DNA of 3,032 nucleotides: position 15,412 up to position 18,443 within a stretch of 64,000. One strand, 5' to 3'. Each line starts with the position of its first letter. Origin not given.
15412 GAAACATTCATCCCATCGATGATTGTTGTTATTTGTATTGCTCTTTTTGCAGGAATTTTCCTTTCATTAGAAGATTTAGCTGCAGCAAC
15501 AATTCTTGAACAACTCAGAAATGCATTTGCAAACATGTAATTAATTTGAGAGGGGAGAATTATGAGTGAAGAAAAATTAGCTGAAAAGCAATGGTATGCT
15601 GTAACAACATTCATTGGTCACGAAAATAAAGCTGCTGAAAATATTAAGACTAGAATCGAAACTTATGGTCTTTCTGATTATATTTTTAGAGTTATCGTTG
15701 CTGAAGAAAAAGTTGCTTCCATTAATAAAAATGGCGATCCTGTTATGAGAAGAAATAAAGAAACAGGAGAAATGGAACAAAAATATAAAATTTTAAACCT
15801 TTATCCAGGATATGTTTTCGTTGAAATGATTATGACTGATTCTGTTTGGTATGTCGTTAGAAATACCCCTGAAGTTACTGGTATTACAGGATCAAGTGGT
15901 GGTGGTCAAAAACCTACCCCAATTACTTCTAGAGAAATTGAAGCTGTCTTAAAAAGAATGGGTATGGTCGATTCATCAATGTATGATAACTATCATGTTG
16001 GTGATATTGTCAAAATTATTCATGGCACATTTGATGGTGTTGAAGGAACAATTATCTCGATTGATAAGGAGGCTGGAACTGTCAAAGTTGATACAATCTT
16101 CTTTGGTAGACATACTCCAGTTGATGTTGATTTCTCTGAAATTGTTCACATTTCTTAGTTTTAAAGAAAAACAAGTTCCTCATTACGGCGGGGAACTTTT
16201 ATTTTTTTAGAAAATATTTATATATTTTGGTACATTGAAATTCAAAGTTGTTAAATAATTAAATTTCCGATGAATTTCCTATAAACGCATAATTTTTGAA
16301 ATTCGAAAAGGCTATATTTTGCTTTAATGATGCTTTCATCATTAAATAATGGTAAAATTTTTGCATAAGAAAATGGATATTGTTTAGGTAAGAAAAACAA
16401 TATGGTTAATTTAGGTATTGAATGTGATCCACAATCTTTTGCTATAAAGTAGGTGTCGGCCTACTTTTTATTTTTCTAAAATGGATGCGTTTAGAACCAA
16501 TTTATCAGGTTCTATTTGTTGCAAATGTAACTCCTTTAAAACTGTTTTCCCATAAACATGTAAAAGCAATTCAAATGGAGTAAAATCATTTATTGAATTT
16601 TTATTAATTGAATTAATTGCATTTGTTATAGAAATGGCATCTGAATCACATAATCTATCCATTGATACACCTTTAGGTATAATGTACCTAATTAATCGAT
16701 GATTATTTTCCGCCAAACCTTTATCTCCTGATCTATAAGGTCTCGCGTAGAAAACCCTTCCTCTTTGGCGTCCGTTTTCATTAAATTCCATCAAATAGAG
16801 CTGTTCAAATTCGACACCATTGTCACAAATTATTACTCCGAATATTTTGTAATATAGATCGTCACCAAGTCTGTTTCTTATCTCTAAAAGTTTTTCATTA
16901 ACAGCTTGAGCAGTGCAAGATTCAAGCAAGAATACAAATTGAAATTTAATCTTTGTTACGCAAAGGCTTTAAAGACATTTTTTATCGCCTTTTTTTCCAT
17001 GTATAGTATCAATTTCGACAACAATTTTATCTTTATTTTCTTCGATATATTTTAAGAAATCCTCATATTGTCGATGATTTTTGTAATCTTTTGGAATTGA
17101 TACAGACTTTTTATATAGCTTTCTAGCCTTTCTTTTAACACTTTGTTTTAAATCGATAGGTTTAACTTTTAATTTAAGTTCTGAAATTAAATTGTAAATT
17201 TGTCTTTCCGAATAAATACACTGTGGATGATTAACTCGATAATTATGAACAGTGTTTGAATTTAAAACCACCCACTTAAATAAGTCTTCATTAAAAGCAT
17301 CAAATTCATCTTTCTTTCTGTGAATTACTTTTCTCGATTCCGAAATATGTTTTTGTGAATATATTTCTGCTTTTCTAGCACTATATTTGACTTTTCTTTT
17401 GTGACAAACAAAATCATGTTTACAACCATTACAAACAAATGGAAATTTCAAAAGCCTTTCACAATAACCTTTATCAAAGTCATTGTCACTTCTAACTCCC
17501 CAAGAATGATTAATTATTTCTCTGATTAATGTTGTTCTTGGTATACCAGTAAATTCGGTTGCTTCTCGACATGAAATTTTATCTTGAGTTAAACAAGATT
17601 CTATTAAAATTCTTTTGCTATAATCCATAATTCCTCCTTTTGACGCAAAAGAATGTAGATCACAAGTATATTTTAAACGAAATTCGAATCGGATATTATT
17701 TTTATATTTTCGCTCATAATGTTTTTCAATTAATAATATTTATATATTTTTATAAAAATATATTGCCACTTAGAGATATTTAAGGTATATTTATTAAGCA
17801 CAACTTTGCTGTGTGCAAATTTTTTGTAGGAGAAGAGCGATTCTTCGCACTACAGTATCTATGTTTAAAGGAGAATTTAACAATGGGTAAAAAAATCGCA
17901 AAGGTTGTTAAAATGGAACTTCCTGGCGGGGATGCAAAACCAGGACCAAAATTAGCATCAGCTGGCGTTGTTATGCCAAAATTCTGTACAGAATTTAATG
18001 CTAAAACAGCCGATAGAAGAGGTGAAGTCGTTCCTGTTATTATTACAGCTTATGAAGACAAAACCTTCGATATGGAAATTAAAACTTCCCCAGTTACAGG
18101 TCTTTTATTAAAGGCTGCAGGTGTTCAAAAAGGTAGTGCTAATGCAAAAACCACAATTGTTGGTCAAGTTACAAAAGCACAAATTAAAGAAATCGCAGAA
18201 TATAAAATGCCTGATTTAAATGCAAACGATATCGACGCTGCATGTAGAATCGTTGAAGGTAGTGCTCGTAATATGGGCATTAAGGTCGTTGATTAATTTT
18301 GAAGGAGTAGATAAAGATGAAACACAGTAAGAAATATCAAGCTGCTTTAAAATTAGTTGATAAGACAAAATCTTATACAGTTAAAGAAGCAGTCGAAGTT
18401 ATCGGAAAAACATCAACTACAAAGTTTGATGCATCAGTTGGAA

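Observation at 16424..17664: IS30-family element inserted into the nusG-rplK junction, transposase inactivated by a single TTA to TAA change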

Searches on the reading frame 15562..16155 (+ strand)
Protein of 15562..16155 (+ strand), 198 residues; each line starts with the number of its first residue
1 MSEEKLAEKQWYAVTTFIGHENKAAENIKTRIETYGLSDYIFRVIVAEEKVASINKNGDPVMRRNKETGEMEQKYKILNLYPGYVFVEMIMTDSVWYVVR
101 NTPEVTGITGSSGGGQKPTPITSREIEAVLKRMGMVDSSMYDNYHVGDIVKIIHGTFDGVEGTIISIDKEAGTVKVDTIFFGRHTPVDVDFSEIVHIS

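Call 12: find_encoding_contigs(protein=window:15562-16155:+, flank=6000, max_places=10)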
Protein window:15562-16155:+ (198 aa): 3 contigs read that carry it; 2 places shown.
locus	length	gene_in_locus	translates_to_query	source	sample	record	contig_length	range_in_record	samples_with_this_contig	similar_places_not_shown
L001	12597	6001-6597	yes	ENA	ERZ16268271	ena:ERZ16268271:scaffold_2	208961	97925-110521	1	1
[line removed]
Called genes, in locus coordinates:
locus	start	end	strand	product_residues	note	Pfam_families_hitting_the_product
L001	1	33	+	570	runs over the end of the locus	PF02878:PGM_PMM_I, PF02879:PGM_PMM_II, PF02880:PGM_PMM_III, PF00408:PGM_PMM_IV (weak)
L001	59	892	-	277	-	PF00702:Hydrolase (faint), PF05116:S6PP (faint), PF08282:Hydrolase_3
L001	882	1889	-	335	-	PF00579:tRNA-synt_1b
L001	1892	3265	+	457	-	PF01406:tRNA-synt_1e, PF01921:tRNA-synt_1f (faint), PF09334:tRNA-synt_1g (weak), PF00133:tRNA-synt_1, PF09190:DALR_2 (weak)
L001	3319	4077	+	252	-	PF02308:MgtC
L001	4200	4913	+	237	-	PF08032:SpoU_sub_bind, PF00588:SpoU_methylase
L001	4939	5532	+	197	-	-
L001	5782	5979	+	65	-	PF00584:SecE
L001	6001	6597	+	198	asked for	PF02357:NusG, PF23287:KOW7_SPT5 (faint)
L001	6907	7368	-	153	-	-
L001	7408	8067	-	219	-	-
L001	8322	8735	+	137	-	PF03946:Ribosomal_L11_N, PF00298:Ribosomal_L11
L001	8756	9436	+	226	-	PF00687:Ribosomal_L1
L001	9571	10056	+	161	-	PF00466:Ribosomal_L10, PF27436:RL10_C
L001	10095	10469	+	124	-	PF16320:Ribosomal_L12_N, PF00542:Ribosomal_L12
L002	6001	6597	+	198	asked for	PF02357:NusG, PF23287:KOW7_SPT5 (faint)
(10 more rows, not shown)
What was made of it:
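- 15562..16158 (+): nusG coding sequence, left neighbour of the insertion. Pfam NusG is recorded for the called gene (call 12).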

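Call 19: find_homologous_proteins(query=window:15562-16155:+, max_evalue=1e-40)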
Query window:15562-16155:+ (198 aa): 2019 proteins with E <= 1e-40 among 3378 candidates; the best 120 are listed.
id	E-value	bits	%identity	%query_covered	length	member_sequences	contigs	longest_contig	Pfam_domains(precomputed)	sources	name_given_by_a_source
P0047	8.6e-117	406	92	100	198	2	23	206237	PF02357.25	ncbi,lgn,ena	-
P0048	1.1e-116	405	92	100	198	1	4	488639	PF02357.25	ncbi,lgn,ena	-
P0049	1.4e-115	402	92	100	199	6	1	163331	PF02357.25,PF23287.2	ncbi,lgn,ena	-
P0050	4.8e-97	341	91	85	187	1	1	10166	PF02357.25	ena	-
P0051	3.3e-94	332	74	99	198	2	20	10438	PF02357.25,PF23287.2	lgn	-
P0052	2.7e-92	326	72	99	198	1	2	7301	PF02357.25,PF23287.2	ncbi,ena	-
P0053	1.5e-90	320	72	99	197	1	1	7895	PF02357.25,PF23287.2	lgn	-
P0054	4.3e-88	312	71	99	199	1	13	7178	PF00467.36,PF02357.25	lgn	-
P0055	9.1e-88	311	70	97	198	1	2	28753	PF02357.25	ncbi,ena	-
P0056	9.3e-88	311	71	99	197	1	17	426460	PF00467.36,PF02357.25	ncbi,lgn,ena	-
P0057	1.2e-87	310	70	99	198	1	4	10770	PF02357.25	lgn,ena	-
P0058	1.2e-87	310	70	99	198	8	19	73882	PF02357.25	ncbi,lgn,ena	-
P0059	1.7e-87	310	71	99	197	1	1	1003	PF00467.36,PF02357.25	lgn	-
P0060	2.3e-87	310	70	99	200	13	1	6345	PF02357.25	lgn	-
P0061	2.5e-87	309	70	97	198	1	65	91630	PF02357.25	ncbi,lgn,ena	-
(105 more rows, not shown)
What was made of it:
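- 15562..16158 (+): Homologues are 92% identical (call 19).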

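Call 21: find_encoding_contigs(protein=P0047, flank=3000, max_places=4)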
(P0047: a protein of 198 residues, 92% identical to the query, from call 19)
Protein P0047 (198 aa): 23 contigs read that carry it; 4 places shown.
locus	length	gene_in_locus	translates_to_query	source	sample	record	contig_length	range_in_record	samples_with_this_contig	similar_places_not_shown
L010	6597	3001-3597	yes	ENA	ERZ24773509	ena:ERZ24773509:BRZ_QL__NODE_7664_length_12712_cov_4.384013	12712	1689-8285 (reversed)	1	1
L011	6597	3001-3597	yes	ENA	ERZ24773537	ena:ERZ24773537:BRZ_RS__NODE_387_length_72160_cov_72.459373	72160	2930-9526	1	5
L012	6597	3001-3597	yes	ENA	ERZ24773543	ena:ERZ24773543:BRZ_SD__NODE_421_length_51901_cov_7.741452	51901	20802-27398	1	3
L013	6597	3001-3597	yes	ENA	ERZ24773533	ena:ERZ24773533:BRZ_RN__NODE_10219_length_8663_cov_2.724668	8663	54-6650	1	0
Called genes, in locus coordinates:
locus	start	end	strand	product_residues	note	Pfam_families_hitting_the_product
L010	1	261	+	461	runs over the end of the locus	PF01921:tRNA-synt_1f (faint), PF01406:tRNA-synt_1e, PF09334:tRNA-synt_1g (weak), PF09190:DALR_2 (faint), PF09334:tRNA-synt_1g (weak), PF00133:tRNA-synt_1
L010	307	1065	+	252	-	PF02308:MgtC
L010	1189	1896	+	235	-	PF08032:SpoU_sub_bind, PF00588:SpoU_methylase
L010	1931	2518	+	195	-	-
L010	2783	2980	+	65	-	PF00584:SecE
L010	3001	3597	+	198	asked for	PF02357:NusG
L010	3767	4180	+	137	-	PF03946:Ribosomal_L11_N, PF00298:Ribosomal_L11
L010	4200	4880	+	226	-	PF00687:Ribosomal_L1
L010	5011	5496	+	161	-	PF00466:Ribosomal_L10, PF27436:RL10_C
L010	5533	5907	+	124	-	PF16320:Ribosomal_L12_N, PF00542:Ribosomal_L12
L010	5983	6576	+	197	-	PF05175:MTS, PF10294:Methyltransf_16 (weak)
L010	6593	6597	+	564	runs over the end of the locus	?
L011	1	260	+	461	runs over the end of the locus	PF01921:tRNA-synt_1f (faint), PF01406:tRNA-synt_1e, PF09334:tRNA-synt_1g (weak), PF09190:DALR_2 (faint), PF00133:tRNA-synt_1, PF09334:tRNA-synt_1g (weak)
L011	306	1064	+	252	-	PF02308:MgtC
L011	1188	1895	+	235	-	PF08032:SpoU_sub_bind, PF00588:SpoU_methylase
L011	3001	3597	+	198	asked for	PF02357:NusG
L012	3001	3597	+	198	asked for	PF02357:NusG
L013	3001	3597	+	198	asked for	PF02357:NusG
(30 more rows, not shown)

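Call 22: find_encoding_contigs(protein=P0048, flank=3000, max_places=3)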
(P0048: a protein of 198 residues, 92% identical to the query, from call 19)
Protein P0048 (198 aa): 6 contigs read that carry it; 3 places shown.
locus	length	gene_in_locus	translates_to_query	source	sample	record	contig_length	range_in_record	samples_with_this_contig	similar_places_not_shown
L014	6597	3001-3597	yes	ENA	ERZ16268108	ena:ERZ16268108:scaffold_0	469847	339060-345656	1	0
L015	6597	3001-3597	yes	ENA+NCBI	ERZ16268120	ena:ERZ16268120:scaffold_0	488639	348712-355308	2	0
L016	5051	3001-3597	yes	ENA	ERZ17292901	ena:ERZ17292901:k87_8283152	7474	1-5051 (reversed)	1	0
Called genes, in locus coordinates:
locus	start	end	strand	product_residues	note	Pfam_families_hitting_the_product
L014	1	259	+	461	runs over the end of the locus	PF01921:tRNA-synt_1f (faint), PF01406:tRNA-synt_1e, PF09334:tRNA-synt_1g (weak), PF00133:tRNA-synt_1, PF09334:tRNA-synt_1g (weak), PF09190:DALR_2 (weak)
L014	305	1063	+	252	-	PF02308:MgtC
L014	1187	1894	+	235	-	PF08032:SpoU_sub_bind, PF00588:SpoU_methylase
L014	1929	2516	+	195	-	-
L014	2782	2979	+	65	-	PF00584:SecE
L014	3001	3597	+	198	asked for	PF02357:NusG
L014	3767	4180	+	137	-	PF03946:Ribosomal_L11_N, PF00298:Ribosomal_L11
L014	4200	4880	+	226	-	PF00687:Ribosomal_L1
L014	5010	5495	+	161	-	PF00466:Ribosomal_L10, PF27436:RL10_C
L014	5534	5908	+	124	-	PF16320:Ribosomal_L12_N, PF00542:Ribosomal_L12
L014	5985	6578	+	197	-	PF05175:MTS, PF06325:PrmA (weak), PF10294:Methyltransf_16 (weak)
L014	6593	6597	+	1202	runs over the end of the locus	PF04563:RNA_pol_Rpb2_1, PF04561:RNA_pol_Rpb2_2, PF04565:RNA_pol_Rpb2_3, PF10385:RNA_pol_Rpb2_45, PF00562:RNA_pol_Rpb2_6, PF04560:RNA_pol_Rpb2_7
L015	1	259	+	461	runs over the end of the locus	PF01921:tRNA-synt_1f (faint), PF01406:tRNA-synt_1e, PF09334:tRNA-synt_1g (weak), PF00133:tRNA-synt_1, PF09334:tRNA-synt_1g (weak), PF09190:DALR_2 (weak)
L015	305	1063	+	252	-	PF02308:MgtC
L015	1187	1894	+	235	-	PF08032:SpoU_sub_bind, PF00588:SpoU_methylase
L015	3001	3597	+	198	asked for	PF02357:NusG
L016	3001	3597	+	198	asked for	PF02357:NusG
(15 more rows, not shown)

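Call 23: find_encoding_contigs(protein=P0049, flank=3000, max_places=3)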
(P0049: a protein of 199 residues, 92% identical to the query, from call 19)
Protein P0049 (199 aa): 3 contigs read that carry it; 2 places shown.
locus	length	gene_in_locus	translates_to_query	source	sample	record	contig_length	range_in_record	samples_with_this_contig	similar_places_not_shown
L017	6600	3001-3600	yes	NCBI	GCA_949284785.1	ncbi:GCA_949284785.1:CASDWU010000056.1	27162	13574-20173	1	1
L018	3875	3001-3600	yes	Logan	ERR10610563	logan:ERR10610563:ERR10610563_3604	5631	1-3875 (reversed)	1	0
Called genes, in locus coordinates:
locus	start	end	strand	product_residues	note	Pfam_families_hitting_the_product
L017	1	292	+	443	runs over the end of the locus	PF01921:tRNA-synt_1f (faint), PF01406:tRNA-synt_1e, PF09334:tRNA-synt_1g (weak), PF00133:tRNA-synt_1 (weak), PF09334:tRNA-synt_1g (weak), PF09190:DALR_2 (weak)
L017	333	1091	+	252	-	PF02308:MgtC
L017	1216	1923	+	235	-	PF08032:SpoU_sub_bind, PF00588:SpoU_methylase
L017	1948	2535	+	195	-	-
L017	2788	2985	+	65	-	PF00584:SecE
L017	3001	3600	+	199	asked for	PF02357:NusG, PF23287:KOW7_SPT5 (weak)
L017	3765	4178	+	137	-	PF03946:Ribosomal_L11_N, PF00298:Ribosomal_L11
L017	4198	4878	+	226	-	PF00687:Ribosomal_L1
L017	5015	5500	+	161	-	PF00466:Ribosomal_L10, PF27436:RL10_C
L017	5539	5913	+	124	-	PF16320:Ribosomal_L12_N, PF00542:Ribosomal_L12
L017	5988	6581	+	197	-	PF05175:MTS, PF10294:Methyltransf_16 (weak)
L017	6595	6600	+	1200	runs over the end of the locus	PF04563:RNA_pol_Rpb2_1, PF04561:RNA_pol_Rpb2_2, PF04565:RNA_pol_Rpb2_3, PF10385:RNA_pol_Rpb2_45, PF00562:RNA_pol_Rpb2_6, PF04560:RNA_pol_Rpb2_7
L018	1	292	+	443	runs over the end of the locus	PF01921:tRNA-synt_1f (faint), PF01406:tRNA-synt_1e, PF09334:tRNA-synt_1g (weak), PF00133:tRNA-synt_1 (weak), PF09334:tRNA-synt_1g (weak), PF09190:DALR_2 (weak)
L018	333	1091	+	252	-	PF02308:MgtC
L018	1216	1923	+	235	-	PF08032:SpoU_sub_bind, PF00588:SpoU_methylase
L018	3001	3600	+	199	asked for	PF02357:NusG, PF23287:KOW7_SPT5 (weak)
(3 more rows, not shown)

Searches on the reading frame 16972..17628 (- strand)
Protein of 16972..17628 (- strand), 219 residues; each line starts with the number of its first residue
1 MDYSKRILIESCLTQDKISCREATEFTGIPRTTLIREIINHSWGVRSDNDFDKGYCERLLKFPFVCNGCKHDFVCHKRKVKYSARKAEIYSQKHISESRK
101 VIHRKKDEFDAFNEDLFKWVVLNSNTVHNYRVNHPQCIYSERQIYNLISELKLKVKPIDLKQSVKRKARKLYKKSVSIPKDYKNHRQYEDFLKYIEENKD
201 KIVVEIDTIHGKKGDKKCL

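Call 13: find_encoding_contigs(protein=window:16972-17628:-, flank=5000, max_places=10)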
Protein window:16972-17628:- (219 aa): 5 contigs read that carry it; 4 places shown.
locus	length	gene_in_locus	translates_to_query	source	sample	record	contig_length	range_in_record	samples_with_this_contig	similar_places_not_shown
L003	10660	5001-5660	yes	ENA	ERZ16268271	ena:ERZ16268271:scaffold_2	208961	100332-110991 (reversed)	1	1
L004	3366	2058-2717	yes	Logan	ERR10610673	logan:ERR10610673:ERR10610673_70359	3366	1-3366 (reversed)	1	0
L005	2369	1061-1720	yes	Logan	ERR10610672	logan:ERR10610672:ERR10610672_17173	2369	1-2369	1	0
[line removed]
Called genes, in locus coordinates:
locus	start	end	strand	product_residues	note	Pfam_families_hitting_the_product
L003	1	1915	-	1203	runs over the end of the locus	PF04563:RNA_pol_Rpb2_1, PF04561:RNA_pol_Rpb2_2, PF04565:RNA_pol_Rpb2_3, PF10385:RNA_pol_Rpb2_45, PF00562:RNA_pol_Rpb2_6, PF04560:RNA_pol_Rpb2_7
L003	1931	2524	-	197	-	PF02475:TRM5-TYW2_MTfase (faint), PF05175:MTS, PF13489:Methyltransf_23 (weak), PF06325:PrmA (weak), PF13649:Methyltransf_25 (weak), PF13847:Methyltransf_31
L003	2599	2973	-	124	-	PF16320:Ribosomal_L12_N, PF00542:Ribosomal_L12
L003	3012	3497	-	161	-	PF00466:Ribosomal_L10, PF27436:RL10_C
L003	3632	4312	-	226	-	PF00687:Ribosomal_L1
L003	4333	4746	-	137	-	PF03946:Ribosomal_L11_N, PF00298:Ribosomal_L11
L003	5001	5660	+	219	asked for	-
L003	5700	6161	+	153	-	-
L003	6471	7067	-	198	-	PF02357:NusG, PF23287:KOW7_SPT5 (faint)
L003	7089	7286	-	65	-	PF00584:SecE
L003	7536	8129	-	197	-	-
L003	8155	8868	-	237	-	PF08032:SpoU_sub_bind, PF00588:SpoU_methylase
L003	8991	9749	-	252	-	PF02308:MgtC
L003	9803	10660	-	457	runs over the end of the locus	PF01406:tRNA-synt_1e, PF01921:tRNA-synt_1f (faint), PF09334:tRNA-synt_1g (weak), PF00133:tRNA-synt_1, PF09190:DALR_2 (weak)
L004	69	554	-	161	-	PF00466:Ribosomal_L10, PF27436:RL10_C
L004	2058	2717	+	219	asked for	-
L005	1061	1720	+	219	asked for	-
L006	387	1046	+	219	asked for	-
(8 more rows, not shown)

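Call 49: list_cluster_members(proteins=[window:16972-17628:-, window:16471-16929:-])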
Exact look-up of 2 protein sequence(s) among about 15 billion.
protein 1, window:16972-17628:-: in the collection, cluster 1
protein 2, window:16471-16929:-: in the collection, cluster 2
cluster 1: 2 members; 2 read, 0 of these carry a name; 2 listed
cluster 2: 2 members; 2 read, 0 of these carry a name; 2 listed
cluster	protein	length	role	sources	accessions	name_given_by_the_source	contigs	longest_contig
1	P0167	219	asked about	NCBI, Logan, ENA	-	-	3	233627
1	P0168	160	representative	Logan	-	-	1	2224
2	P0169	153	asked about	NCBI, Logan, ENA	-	-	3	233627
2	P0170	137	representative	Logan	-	-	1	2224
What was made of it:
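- The fragment is also listed from an NCBI record (call 49).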

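Call 51: find_encoding_contigs(protein=P0168, flank=3000, max_places=5)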
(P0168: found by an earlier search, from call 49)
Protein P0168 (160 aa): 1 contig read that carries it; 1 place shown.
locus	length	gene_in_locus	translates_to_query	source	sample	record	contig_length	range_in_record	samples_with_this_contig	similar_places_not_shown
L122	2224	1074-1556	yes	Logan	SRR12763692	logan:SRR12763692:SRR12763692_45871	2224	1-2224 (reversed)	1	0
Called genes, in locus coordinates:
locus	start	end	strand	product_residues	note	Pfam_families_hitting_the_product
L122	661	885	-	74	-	-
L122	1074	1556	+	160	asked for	-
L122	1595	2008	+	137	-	-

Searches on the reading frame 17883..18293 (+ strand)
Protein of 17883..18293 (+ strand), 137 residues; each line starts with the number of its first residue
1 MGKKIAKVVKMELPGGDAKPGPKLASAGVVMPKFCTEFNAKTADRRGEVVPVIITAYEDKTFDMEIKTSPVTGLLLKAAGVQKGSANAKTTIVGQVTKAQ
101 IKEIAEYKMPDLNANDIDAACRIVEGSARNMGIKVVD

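Call 18: find_encoding_contigs(protein=window:17883-18293:+, flank=4000, max_places=10)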
Protein window:17883-18293:+ (137 aa): 4 contigs read that carry it; 3 places shown.
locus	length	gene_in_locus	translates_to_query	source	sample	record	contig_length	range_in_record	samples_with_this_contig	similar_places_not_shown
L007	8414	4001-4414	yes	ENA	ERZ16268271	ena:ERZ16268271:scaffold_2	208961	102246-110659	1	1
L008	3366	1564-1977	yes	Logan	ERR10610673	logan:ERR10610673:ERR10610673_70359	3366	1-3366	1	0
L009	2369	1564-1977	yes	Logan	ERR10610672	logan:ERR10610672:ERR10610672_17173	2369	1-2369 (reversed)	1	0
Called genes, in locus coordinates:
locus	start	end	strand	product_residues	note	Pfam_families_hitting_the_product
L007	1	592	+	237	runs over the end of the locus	PF08032:SpoU_sub_bind, PF00588:SpoU_methylase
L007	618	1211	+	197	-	-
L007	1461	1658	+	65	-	PF00584:SecE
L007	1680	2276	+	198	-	PF02357:NusG, PF23287:KOW7_SPT5 (faint)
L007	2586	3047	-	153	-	-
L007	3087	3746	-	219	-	-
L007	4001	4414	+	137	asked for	PF03946:Ribosomal_L11_N, PF00298:Ribosomal_L11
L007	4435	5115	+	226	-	PF00687:Ribosomal_L1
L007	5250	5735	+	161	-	PF00466:Ribosomal_L10, PF27436:RL10_C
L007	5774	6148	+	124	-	PF16320:Ribosomal_L12_N, PF00542:Ribosomal_L12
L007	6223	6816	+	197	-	PF02475:TRM5-TYW2_MTfase (faint), PF05175:MTS, PF13489:Methyltransf_23 (weak), PF06325:PrmA (weak), PF13649:Methyltransf_25 (weak), PF13847:Methyltransf_31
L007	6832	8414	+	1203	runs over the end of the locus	PF04563:RNA_pol_Rpb2_1, PF04561:RNA_pol_Rpb2_2, PF04565:RNA_pol_Rpb2_3, PF10385:RNA_pol_Rpb2_45, PF00562:RNA_pol_Rpb2_6, PF04560:RNA_pol_Rpb2_7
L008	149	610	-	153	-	-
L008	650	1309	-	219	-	-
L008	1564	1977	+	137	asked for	PF03946:Ribosomal_L11_N, PF00298:Ribosomal_L11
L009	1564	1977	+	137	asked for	PF03946:Ribosomal_L11_N, PF00298:Ribosomal_L11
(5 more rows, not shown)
